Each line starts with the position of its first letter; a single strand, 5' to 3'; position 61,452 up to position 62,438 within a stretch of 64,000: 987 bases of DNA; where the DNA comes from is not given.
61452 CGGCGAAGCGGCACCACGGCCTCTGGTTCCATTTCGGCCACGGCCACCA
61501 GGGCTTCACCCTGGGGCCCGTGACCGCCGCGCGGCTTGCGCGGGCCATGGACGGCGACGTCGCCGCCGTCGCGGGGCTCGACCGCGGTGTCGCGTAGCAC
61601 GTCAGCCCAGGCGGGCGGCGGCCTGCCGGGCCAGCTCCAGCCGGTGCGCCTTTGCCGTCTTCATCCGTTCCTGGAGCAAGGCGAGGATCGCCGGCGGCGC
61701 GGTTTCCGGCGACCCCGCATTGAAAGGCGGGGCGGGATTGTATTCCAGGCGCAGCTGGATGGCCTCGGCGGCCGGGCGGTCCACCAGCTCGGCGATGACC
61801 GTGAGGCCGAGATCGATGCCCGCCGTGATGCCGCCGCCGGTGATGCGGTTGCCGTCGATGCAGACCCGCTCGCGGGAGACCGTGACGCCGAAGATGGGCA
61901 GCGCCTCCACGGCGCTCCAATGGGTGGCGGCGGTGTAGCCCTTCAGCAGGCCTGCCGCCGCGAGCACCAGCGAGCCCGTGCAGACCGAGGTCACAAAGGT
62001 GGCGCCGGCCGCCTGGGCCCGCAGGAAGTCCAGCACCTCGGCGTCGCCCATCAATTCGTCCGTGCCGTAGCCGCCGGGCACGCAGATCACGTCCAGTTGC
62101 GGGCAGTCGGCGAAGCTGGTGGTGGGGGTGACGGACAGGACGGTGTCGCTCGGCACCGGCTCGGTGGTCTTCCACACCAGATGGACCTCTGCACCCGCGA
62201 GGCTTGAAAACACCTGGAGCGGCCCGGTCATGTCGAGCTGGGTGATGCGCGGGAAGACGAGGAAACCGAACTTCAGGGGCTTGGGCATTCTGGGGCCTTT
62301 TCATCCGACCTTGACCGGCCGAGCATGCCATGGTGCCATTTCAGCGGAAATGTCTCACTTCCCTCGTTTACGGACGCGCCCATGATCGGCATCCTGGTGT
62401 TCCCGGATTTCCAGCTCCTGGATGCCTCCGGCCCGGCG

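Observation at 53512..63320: Mirrored GlxA-AraC + isocyanide-hydratase-like modules bracketing a candidate isonitrile to formamide to amino acid to oxo-acid pathway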

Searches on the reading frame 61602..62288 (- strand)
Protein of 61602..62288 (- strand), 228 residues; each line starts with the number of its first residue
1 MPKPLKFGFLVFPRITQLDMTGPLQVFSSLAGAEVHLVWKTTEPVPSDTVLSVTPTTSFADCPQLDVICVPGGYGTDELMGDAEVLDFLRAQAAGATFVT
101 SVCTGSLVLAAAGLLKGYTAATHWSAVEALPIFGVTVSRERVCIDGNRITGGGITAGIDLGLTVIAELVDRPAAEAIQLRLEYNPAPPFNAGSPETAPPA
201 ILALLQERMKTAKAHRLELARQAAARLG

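Call 3: search_protein_families(library=pfam, proteins=[window:61602-62288:-])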
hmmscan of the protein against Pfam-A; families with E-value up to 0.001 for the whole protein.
window:61602-62288:- (228 aa): 1 family
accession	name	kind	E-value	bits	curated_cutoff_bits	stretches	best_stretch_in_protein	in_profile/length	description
PF01965.30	DJ-1_PfpI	-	3.1e-25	89.3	26.6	1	9-166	5-164/165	DJ-1/PfpI family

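Call 4: search_protein_families(library=ncbifam, proteins=[window:61602-62288:-])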
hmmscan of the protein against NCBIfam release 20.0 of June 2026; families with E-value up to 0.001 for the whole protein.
window:61602-62288:- (228 aa): 5 families
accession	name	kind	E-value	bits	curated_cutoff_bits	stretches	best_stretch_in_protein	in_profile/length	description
NF052371.1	TransRegGbdRPseu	equivalog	9.1e-23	80.9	480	1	5-176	17-195/365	choline metabolism transcriptional regulator GbdR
NF006902.0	PRK09393.1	equivalog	7.9e-17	61.4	425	1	57-182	69-196/327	transcriptional regulator FtrA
TIGR01382.1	PfpI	subfamily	1.2e-11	44.4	139.05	1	14-150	9-150/169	DJ-1/PfpI/YhbO family deglycase/protease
TIGR01383.1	not_thiJ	equivalog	4.3e-11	42.9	131.25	1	42-176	39-176/180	DJ-1 family glyoxalase III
NF040823.1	deglyc_PfpI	equivalog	0.00015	21.7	330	1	61-150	58-147/166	deglycase PfpI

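Call 5: search_solved_structures(query=window:61602-62288:-, show_alignments=2)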
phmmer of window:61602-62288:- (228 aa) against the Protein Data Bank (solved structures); distinct sequences matched with E-value up to 0.001: 57.
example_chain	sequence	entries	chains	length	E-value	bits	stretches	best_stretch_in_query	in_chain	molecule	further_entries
3non_A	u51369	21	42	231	7.4e-74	251.1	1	5-227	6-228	Isocyanide hydratase | Isonitrile hydratase InhA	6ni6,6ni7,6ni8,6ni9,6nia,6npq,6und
3nor_A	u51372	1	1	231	2.4e-73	249.4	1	5-227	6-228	ThiJ/PfpI family protein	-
3nov_A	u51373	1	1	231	2.8e-73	249.2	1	5-227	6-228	ThiJ/PfpI family protein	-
9mxp_A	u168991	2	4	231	3.4e-73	248.9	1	5-227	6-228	Cyclohexyl-isocyanide hydratase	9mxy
6ni5_A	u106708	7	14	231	5.5e-73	248.2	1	5-227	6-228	Isonitrile hydratase InhA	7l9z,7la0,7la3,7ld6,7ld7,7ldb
6ni4_A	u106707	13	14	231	1e-72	247.3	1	5-227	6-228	Isonitrile hydratase InhA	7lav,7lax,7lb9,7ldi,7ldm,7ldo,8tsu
3noo_A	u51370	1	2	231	1.6e-72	246.7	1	5-227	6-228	ThiJ/PfpI family protein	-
3noq_A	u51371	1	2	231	1.9e-72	246.5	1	5-227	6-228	ThiJ/PfpI family protein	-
3ewn_A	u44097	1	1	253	3.8e-57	196.4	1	7-207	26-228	ThiJ/PfpI family protein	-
3mgk_A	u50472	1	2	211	1.2e-17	67.3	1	6-183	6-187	Intracellular protease/amidase related enzyme (ThiJ family)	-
4ofw_A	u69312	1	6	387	2.2e-12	50.1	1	56-152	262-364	Protein DJ-1 homolog D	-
3uk7_A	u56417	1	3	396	2.5e-12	49.9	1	56-152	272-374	Class I glutamine amidotransferase-like domain-containing protein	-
4e08_A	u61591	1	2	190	9.4e-11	44.8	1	45-176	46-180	DJ-1 beta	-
4ogg_A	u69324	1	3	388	2e-09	40.4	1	56-152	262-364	Protein DJ-1 homolog D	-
4k2h_A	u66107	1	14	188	1.4e-06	31.1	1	47-173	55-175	Intracellular protease/amidase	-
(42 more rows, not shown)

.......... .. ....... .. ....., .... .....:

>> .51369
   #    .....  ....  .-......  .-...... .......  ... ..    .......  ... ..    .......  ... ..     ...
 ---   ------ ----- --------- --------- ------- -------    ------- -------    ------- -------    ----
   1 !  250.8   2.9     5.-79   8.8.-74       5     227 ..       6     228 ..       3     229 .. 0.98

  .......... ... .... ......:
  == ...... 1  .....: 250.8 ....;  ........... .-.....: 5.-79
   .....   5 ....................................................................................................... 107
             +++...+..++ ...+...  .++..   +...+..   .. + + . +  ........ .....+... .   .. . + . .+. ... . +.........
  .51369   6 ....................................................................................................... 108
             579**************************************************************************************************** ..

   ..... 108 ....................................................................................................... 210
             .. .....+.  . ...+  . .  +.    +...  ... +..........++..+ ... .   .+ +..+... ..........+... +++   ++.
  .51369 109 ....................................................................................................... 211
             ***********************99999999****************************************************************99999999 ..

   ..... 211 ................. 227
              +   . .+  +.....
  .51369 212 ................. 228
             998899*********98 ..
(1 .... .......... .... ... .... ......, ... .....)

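Call 8: find_encoding_contigs(protein=window:61602-62288:-, flank=10000, max_places=6)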
Protein window:61602-62288:- (228 aa): 6 contigs read that carry it; 5 places shown.
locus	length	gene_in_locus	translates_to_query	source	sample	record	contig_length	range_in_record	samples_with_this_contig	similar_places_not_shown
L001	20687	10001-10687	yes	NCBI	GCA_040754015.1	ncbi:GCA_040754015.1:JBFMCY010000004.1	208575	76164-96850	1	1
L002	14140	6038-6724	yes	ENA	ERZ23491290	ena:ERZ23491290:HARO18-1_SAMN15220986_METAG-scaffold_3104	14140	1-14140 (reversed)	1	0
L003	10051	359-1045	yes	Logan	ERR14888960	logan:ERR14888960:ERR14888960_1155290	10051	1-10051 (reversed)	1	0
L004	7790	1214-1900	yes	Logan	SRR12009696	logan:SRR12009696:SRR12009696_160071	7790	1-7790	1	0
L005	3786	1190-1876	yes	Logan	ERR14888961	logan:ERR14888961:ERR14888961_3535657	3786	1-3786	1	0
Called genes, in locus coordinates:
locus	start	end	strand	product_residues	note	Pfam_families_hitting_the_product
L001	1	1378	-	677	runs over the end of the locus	PF08497:Radical_SAM_N, PF04055:Radical_SAM, PF11842:DUF3362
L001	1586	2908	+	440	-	PF07690:MFS_1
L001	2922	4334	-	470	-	PF01554:MatE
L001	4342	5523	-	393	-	PF00108:Thiolase_N, PF00109:ketoacyl-synt (weak), PF02803:Thiolase_C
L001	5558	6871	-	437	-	PF07690:MFS_1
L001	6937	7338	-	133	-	PF22381:Staph_reg_Sar_Rot (weak), PF01047:MarR, PF12802:MarR_2, PF12840:HTH_20 (weak), PF13463:HTH_27 (weak)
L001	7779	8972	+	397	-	PF06965:Na_H_antiport_1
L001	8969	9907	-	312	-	PF01965:DJ-1_PfpI, PF00165:HTH_AraC, PF12833:HTH_18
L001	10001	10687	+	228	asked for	PF01965:DJ-1_PfpI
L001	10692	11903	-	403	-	PF01266:DAO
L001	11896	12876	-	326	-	PF02492:cobW, PF07683:CobW_C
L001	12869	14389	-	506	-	PF07969:Amidohydro_3, PF01979:Amidohydro_1 (faint), PF07969:Amidohydro_3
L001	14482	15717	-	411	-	PF13433:Peripla_BP_5, PF13458:Peripla_BP_6, PF01094:ANF_receptor (weak)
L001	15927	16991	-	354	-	PF02812:ELFV_dehydrog_N, PF00208:ELFV_dehydrog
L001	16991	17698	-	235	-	PF01965:DJ-1_PfpI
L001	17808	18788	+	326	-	PF01965:DJ-1_PfpI, PF00165:HTH_AraC (weak), PF12833:HTH_18, PF00165:HTH_AraC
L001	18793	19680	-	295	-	PF00126:HTH_1, PF03466:LysR_substrate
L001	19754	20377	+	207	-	PF01810:LysE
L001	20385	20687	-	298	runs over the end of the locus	PF00701:DHDPS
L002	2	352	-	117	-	?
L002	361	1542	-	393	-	PF00108:Thiolase_N, PF00109:ketoacyl-synt (weak), PF02803:Thiolase_C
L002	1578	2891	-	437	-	PF07690:MFS_1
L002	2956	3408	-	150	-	PF22381:Staph_reg_Sar_Rot (weak), PF01047:MarR, PF12802:MarR_2, PF12840:HTH_20 (weak), PF13463:HTH_27 (faint)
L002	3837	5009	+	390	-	PF06965:Na_H_antiport_1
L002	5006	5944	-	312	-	PF01965:DJ-1_PfpI, PF00165:HTH_AraC, PF12833:HTH_18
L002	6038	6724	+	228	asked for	PF01965:DJ-1_PfpI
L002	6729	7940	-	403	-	PF01266:DAO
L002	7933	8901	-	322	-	PF02492:cobW, PF07683:CobW_C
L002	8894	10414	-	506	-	PF07969:Amidohydro_3, PF01979:Amidohydro_1 (faint)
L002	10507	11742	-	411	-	PF13433:Peripla_BP_5, PF13458:Peripla_BP_6, PF01094:ANF_receptor (weak)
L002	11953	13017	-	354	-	PF02812:ELFV_dehydrog_N, PF00208:ELFV_dehydrog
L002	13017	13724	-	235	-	PF01965:DJ-1_PfpI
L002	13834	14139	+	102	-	?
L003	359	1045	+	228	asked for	PF01965:DJ-1_PfpI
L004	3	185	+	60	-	?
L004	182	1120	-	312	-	PF01965:DJ-1_PfpI, PF00165:HTH_AraC, PF12833:HTH_18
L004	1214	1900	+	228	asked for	PF01965:DJ-1_PfpI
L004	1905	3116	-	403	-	PF01266:DAO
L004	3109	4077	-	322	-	PF02492:cobW, PF07683:CobW_C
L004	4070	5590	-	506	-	PF07969:Amidohydro_3, PF01979:Amidohydro_1 (faint)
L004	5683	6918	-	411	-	PF13433:Peripla_BP_5, PF13458:Peripla_BP_6, PF01094:ANF_receptor (weak)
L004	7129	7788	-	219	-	?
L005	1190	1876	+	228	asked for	PF01965:DJ-1_PfpI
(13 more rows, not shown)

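Call 37: find_homologous_proteins(query=window:61602-62288:-, max_evalue=1e-20)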
Query window:61602-62288:- (228 aa): 7809 proteins with E <= 1e-20 among 8000 candidates; the best 120 are listed.
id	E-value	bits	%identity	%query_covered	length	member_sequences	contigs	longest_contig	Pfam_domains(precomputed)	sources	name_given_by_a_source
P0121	9.6e-144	494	100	100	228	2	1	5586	PF01965.31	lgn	-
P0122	8.0e-129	446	90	94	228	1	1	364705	PF01965.31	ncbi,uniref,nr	ncbi:DJ-1/PfpI family protein [Aquabacter cavernae]|uniref:DJ-1/PfpI family protein n=1 Tax=Aquabact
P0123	3.5e-123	427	85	100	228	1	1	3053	PF01965.31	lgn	-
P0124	1.8e-120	418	86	93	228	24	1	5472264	PF01965.31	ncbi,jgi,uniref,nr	ncbi:DJ-1/PfpI family protein [Xanthobacter sp. 126]|jgi:cyclohexyl-isocyanide hydratase|uniref:DJ-1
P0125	5.2e-120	417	86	93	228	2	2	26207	PF01965.31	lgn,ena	-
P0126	8.7e-120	416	85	93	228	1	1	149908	PF01965.31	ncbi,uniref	ncbi:DJ-1/PfpI family protein [Xanthobacter sp. KR7-65]|uniref:DJ-1/PfpI family protein n=1 Tax=Xant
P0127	2.6e-119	414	85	93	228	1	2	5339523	PF01965.31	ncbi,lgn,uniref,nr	ncbi:DJ-1/PfpI family protein [Xanthobacter sp. 91]|uniref:DJ-1/PfpI family protein n=1 Tax=Xanthoba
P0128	2.7e-119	414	85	93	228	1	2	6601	PF01965.31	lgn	-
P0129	4.5e-119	414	83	94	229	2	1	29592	PF01965.31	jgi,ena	-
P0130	9.4e-119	413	85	93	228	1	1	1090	PF01965.31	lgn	-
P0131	3.7e-118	411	84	96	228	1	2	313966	PF01965.31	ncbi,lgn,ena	-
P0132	6.3e-118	410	84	96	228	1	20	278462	PF01965.31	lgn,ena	-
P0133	7.3e-118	410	80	100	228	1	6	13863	PF01965.31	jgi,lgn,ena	jgi:cyclohexyl-isocyanide hydratase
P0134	2.2e-117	408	80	99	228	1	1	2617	PF01965.31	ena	-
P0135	4.0e-117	407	81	99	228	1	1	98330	PF01965.31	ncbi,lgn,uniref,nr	ncbi:DJ-1/PfpI family protein [Aquabacter spiritensis]|uniref:Cyclohexyl-isocyanide hydratase n=1 Ta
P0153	5.6e-114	397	80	94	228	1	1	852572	PF01965.31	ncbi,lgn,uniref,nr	ncbi:DJ-1/PfpI family protein [Bosea sp. BH3]|uniref:DJ-1/PfpI family protein n=1 Tax=Bosea sp. BH3 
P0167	1.5e-110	386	77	100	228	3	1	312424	PF01965.31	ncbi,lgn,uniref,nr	ncbi:DJ-1/PfpI family protein [Mesorhizobium sp. YR577]|uniref:DJ-1/PfpI family protein n=1 Tax=Meso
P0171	1.3e-109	383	76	97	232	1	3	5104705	PF01965.31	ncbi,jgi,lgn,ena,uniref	ncbi:DJ-1/PfpI family protein [Tistrella bauzanensis]|jgi:cyclohexyl-isocyanide hydratase|uniref:DJ-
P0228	1.5e-104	366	70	100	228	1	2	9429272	PF01965.31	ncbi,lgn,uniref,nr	ncbi:DJ-1/PfpI family protein [Bradyrhizobium manausense]|uniref:DJ-1/PfpI family protein n=1 Tax=Br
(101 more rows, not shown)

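Call 38: find_encoding_contigs(protein=P0153, flank=10000, max_places=1)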
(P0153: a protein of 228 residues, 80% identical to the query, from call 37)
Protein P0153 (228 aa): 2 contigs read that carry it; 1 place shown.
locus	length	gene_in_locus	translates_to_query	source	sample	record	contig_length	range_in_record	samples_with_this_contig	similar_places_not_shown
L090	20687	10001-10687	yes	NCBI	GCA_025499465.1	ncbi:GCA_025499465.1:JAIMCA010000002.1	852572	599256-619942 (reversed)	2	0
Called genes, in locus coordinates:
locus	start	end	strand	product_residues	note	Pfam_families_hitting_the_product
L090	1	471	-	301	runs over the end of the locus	PF00126:HTH_1, PF03466:LysR_substrate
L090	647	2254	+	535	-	PF00496:SBP_bac_5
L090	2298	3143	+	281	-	PF00005:ABC_tran, PF08352:oligo_HPY (faint)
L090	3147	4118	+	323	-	PF19300:BPD_transp_1_N, PF00528:BPD_transp_1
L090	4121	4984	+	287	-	PF12911:OppC_N (weak), PF00528:BPD_transp_1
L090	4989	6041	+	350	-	PF00005:ABC_tran, PF13304:AAA_21 (weak), PF08352:oligo_HPY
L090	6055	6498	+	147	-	PF13772:AIG2_2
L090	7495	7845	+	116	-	-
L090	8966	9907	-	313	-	PF01965:DJ-1_PfpI, PF00165:HTH_AraC, PF12833:HTH_18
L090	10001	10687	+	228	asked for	PF01965:DJ-1_PfpI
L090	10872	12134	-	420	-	PF13433:Peripla_BP_5, PF13458:Peripla_BP_6, PF01094:ANF_receptor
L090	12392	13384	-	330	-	PF02653:BPD_transp_2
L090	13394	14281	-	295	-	PF02653:BPD_transp_2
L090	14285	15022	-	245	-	PF00005:ABC_tran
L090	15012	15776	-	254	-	PF00005:ABC_tran, PF13304:AAA_21 (faint), PF12399:BCA_ABC_TP_C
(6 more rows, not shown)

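Call 39: find_encoding_contigs(protein=P0171, flank=10000, max_places=1)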
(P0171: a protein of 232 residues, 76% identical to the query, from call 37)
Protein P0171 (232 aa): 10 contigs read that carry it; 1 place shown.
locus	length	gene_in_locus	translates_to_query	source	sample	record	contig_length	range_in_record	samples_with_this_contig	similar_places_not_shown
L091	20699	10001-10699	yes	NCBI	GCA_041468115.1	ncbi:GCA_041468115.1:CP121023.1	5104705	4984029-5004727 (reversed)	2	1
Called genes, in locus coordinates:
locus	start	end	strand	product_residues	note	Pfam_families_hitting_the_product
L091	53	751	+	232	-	PF00072:Response_reg, PF00486:Trans_reg_C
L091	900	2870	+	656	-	PF05787:PhoX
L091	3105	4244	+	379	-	PF00356:LacI, PF00532:Peripla_BP_1, PF13407:Peripla_BP_4, PF13377:Peripla_BP_3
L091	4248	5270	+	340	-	PF13416:SBP_bac_8, PF13531:SBP_bac_11, PF01547:SBP_bac_1, PF13343:SBP_bac_6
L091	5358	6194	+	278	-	PF00528:BPD_transp_1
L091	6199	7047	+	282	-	PF00528:BPD_transp_1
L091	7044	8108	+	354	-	PF00005:ABC_tran, PF13304:AAA_21 (faint), PF08402:TOBE_2 (weak)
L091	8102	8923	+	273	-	PF00149:Metallophos, PF12850:Metallophos_2 (weak)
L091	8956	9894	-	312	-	PF01965:DJ-1_PfpI, PF00165:HTH_AraC, PF12833:HTH_18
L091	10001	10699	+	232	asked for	PF01965:DJ-1_PfpI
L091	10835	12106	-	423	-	PF13433:Peripla_BP_5, PF13458:Peripla_BP_6, PF01094:ANF_receptor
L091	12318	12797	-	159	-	PF07366:SnoaL (faint), PF12680:SnoaL_2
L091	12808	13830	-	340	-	PF16884:ADH_N_2, PF00107:ADH_zinc_N, PF13602:ADH_zinc_N_2 (weak)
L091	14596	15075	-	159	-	PF12840:HTH_20, PF13404:HTH_AsnC-type, PF13412:HTH_24, PF01037:AsnC_trans_reg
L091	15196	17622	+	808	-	PF00456:Transketolase_N, PF02779:Transket_pyr (weak), PF17831:PDH_E1_M (weak), PF22613:Transketolase_C_1 (weak)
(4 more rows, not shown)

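Call 40: find_encoding_contigs(protein=P0228, flank=10000, max_places=1)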
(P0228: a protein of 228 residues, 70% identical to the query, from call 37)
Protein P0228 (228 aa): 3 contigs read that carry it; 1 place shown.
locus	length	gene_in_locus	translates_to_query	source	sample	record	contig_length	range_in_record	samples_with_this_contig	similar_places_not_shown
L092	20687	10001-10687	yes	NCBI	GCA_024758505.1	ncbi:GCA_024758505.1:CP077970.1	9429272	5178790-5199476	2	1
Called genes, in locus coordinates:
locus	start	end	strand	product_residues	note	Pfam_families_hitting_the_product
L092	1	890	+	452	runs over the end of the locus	PF00289:Biotin_carb_N, PF02222:ATP-grasp, PF02786:CPSase_L_D2, PF07478:Dala_Dala_lig_C, PF02785:Biotin_carb_C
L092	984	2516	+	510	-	PF05227:CHASE3, PF00512:HisKA (faint), PF02518:HATPase_c, PF14501:HATPase_c_5 (weak)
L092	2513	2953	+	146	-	PF00072:Response_reg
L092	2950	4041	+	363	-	PF00072:Response_reg, PF07536:HWE_HK (weak), PF07568:HisKA_2, PF13581:HATPase_c_2, PF02518:HATPase_c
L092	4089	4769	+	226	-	PF03588:Leu_Phe_trans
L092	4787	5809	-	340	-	PF09923:DUF2155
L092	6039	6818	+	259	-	PF00106:adh_short, PF01370:Epimerase, PF08659:KR, PF13561:adh_short_C2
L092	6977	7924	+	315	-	PF00135:COesterase, PF20434:BD-FAE, PF07859:Abhydrolase_3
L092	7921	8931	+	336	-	-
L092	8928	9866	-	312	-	PF01965:DJ-1_PfpI, PF00165:HTH_AraC, PF12833:HTH_18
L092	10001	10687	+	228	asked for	PF01965:DJ-1_PfpI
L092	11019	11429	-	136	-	PF05071:NDUFA12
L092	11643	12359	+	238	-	-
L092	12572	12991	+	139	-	PF00072:Response_reg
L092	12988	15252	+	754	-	PF05227:CHASE3, PF00989:PAS (weak), PF08448:PAS_4 (weak), PF00512:HisKA, PF02518:HATPase_c, PF00072:Response_reg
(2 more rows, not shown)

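Call 41: find_encoding_contigs(protein=P0167, flank=10000, max_places=1)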
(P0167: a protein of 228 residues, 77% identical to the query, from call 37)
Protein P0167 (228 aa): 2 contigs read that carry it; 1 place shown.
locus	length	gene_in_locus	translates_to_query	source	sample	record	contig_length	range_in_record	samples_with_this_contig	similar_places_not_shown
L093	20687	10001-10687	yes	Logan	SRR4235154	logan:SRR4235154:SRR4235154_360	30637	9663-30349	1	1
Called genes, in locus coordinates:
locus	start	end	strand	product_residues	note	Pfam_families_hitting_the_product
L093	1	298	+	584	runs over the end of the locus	PF00005:ABC_tran, PF01078:Mg_chelatase (faint), PF13191:AAA_16 (faint), PF13401:AAA_22 (faint), PF08352:oligo_HPY (weak), PF02463:SMC_N (weak), PF00005:ABC_tran, PF13304:AAA_21 (weak)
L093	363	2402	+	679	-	PF05378:Hydant_A_N, PF01968:Hydantoinase_A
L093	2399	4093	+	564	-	PF02538:Hydantoinase_B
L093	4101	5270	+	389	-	PF04389:Peptidase_M28 (weak), PF01546:Peptidase_M20, PF07687:M20_dimer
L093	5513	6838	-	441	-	PF00083:Sugar_tr, PF07690:MFS_1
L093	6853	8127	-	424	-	PF01546:Peptidase_M20, PF07687:M20_dimer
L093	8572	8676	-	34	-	-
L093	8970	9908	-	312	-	PF01965:DJ-1_PfpI, PF00165:HTH_AraC, PF12833:HTH_18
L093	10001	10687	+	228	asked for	PF01965:DJ-1_PfpI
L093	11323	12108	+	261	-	PF00106:adh_short, PF08659:KR, PF01370:Epimerase (weak), PF13561:adh_short_C2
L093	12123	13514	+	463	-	PF01946:Thi4 (faint), PF00070:Pyr_redox (faint), PF00890:FAD_binding_2 (weak), PF01134:GIDA (weak), PF01494:FAD_binding_3 (weak), PF03486:HI0933_like (faint), PF07992:Pyr_redox_2 (weak), PF12831:FAD_oxidored, +1 more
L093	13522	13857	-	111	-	-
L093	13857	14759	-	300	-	PF20562:DUF6772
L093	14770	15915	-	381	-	PF02746:MR_MLE_N, PF13378:MR_MLE_C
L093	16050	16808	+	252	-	PF00392:GntR, PF07729:FCD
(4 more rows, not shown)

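Call 78: search_protein_families(library=padloc, proteins=[window:61602-62288:-], max_evalue=0.001)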
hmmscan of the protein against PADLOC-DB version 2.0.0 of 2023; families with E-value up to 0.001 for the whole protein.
window:61602-62288:- (228 aa): 0 families
